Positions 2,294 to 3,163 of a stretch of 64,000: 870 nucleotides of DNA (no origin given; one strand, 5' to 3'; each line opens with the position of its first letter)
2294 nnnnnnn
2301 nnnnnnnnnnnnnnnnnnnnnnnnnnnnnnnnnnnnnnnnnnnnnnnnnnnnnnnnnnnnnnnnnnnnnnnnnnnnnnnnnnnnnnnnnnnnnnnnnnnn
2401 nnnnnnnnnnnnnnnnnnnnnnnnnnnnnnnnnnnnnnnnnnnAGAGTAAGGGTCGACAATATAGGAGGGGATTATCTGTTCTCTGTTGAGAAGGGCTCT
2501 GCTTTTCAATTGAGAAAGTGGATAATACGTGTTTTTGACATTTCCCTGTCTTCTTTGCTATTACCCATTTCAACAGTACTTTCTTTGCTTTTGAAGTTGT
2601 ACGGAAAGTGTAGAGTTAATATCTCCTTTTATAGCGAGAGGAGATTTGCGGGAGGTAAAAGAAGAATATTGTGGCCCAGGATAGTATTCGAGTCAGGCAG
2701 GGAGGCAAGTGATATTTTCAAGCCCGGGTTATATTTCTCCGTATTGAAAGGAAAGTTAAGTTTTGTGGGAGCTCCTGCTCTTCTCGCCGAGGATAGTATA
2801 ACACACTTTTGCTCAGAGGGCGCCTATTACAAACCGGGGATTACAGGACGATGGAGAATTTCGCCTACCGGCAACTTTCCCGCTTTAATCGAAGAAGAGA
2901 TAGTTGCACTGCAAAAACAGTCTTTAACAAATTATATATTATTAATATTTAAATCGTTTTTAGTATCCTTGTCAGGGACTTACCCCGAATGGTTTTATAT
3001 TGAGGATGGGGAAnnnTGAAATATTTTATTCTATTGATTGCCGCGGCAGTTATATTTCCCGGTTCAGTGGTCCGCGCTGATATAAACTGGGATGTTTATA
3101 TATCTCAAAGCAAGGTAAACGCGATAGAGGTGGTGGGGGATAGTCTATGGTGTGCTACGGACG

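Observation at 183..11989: Operon-like glycan locus bracketed by a Dpm1-like polyprenyl-phosphate sugar synthase and a GT-C transferase, with no Wzy/Wzc/Wza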

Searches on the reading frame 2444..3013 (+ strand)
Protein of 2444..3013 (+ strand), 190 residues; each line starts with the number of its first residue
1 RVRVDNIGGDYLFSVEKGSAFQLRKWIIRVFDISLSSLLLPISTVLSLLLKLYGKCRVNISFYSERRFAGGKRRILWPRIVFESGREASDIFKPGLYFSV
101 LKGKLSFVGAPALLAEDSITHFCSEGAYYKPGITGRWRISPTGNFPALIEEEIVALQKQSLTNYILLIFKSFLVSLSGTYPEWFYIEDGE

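Call 17: search_solved_structures(query=window:2444-3013:+, max_evalue=10, show_alignments=3)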
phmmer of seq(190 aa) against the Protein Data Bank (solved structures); distinct sequences matched with E-value up to 10: 12.
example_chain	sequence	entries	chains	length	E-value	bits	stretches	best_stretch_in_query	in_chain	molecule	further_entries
8t53_A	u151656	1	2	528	1.8e-05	27.7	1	97-174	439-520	Undecaprenyl-phosphate galactose phosphotransferase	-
9s7s_A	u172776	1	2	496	0.00045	23.1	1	97-177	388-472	UDP-Gal::undecaprenolphosphate Gal-1-P transferase WbaP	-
30wc_A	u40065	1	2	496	0.00045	23.1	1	97-177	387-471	Undecaprenyl-phosphate galactose phosphotransferase WbaP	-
9s8l_A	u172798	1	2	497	0.00045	23.1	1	97-177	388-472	UDP-Gal::undecaprenolphosphate Gal-1-P transferase WbaP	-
30us_A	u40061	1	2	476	0.00075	22.4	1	97-175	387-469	UDP-Gal::undecaprenolphosphate Gal-1-P transferase WbaP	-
3q7y_A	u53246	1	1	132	0.16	14.8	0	131-150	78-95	De novo designed beta-trefoil architecture with symmetric primary structure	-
8k7n_A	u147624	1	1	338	0.23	14.3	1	97-176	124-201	Ferric iron ABC transporter, iron-binding protein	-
8g1n_A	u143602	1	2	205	0.7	12.7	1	97-140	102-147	N,N'-diacetylbacilliosaminyl-1-phosphate transferase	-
8e37_B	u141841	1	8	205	0.73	12.7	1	97-140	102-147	N,N'-diacetylbacilliosaminyl-1-phosphate transferase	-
7jlk_H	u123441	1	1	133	0.79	12.5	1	84-131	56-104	iv1 Heavy Chain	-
7x7t_C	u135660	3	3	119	0.94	12.3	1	51-137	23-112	X01 heavy chain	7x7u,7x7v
6f7t_B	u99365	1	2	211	1.3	11.8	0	89-133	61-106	FAB RY79-90, HEAVY CHAIN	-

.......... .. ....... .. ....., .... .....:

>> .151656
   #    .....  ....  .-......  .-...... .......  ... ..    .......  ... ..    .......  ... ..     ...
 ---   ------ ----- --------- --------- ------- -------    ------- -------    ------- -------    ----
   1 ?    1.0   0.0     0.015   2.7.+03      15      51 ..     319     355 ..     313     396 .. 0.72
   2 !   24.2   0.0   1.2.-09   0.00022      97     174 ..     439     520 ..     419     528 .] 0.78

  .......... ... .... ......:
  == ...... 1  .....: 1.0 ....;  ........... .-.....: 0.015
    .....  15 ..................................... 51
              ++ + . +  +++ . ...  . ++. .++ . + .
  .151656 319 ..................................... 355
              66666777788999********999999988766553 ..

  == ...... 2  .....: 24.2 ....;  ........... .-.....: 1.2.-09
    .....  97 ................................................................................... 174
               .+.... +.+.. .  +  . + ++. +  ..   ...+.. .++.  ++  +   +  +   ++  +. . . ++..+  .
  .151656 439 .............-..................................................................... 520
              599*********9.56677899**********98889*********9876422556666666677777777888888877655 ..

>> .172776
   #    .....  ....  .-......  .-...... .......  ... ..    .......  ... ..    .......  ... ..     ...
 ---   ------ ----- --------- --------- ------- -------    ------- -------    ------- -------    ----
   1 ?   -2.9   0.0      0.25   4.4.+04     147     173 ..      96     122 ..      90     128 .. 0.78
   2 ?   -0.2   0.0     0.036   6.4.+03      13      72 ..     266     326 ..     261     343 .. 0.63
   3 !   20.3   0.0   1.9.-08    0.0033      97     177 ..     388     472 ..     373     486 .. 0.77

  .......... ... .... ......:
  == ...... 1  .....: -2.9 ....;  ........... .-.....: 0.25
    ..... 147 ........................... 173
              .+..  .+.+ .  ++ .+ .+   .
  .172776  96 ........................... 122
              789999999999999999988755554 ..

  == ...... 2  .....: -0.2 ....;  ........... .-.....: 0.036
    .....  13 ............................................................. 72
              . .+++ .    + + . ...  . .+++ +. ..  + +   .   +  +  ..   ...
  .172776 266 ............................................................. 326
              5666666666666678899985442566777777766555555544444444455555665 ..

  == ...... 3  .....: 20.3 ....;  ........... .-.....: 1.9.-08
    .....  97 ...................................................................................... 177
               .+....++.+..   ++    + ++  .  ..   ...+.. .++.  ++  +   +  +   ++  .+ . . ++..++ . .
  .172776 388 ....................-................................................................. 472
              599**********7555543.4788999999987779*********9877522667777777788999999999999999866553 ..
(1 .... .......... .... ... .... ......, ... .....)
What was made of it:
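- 941..3016 (+): g2: 691-aa fusion of an N-terminal GT2 (rhamnosyltransferase-like), a WbaP-type transmembrane plus CoA_binding_3 scaffold, and a C-terminal phosphoglycosyltransferase-like domain that looks degenerate. WbaP structures align only from 'LFNVLKG' onward (call 17).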
